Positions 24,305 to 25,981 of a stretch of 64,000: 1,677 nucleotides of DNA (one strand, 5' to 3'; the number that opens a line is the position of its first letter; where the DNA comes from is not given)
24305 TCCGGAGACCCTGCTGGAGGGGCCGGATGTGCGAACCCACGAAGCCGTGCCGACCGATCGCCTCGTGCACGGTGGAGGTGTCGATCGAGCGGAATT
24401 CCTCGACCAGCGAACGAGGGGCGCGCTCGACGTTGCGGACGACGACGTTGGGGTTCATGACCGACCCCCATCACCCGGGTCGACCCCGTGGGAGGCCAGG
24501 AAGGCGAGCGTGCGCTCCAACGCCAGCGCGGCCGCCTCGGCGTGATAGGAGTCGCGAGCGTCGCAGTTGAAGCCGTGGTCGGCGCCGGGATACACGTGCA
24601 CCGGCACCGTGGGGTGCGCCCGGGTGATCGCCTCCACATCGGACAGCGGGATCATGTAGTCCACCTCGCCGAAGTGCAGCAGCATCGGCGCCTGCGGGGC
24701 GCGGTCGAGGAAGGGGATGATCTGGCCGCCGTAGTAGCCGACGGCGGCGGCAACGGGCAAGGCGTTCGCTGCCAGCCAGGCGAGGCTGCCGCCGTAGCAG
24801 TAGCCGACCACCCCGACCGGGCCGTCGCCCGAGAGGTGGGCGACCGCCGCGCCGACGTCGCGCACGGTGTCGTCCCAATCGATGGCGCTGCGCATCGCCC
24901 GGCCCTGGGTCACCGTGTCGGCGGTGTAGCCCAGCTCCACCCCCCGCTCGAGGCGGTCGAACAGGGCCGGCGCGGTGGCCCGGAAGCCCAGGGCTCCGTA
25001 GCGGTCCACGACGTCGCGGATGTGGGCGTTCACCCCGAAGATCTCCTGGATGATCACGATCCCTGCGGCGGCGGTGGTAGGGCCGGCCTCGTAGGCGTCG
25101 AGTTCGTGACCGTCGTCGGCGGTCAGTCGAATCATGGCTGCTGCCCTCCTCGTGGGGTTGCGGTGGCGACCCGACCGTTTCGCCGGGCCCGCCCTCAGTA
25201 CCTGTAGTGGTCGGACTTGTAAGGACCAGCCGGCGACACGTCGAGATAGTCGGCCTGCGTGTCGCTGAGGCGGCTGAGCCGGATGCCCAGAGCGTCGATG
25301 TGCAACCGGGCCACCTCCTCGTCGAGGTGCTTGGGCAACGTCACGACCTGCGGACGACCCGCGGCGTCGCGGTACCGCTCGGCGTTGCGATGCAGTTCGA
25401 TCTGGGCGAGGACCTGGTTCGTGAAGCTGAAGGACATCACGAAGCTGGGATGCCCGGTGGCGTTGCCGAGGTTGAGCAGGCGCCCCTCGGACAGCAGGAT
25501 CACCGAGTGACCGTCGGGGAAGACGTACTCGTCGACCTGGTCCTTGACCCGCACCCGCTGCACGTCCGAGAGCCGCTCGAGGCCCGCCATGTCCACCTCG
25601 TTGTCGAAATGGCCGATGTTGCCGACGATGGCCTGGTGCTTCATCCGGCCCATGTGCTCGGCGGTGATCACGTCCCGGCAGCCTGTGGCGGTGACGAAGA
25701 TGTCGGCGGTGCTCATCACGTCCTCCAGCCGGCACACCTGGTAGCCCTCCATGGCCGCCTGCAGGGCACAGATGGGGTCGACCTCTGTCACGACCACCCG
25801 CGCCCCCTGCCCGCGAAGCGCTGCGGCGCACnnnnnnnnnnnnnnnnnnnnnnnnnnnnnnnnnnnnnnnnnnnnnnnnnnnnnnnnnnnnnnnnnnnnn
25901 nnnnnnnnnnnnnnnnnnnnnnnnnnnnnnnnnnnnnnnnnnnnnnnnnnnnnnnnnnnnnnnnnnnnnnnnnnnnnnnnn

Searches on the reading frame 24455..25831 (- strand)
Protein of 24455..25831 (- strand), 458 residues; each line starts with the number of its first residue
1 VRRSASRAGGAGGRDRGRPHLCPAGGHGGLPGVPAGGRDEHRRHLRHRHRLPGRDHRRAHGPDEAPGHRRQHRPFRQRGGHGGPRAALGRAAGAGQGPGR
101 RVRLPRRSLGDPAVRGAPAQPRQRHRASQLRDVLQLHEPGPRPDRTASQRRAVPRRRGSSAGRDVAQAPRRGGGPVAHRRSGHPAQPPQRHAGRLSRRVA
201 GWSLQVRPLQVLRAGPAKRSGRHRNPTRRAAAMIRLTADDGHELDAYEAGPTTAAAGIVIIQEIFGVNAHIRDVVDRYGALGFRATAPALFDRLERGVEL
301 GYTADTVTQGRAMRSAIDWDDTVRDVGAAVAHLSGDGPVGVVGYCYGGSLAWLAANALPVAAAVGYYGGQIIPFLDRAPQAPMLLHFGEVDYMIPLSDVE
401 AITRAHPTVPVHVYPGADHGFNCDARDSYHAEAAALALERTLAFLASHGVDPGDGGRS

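Call 5: search_protein_families(library=pfam, proteins=[window:24455-25831:-], max_evalue=0.01)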
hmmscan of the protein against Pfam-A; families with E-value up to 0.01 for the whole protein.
window:24455-25831:- (458 aa): 1 family
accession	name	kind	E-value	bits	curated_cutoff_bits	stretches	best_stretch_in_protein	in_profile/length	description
PF01738.24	DLH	-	1.3e-39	136.5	21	1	244-447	1-215/217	Dienelactone hydrolase family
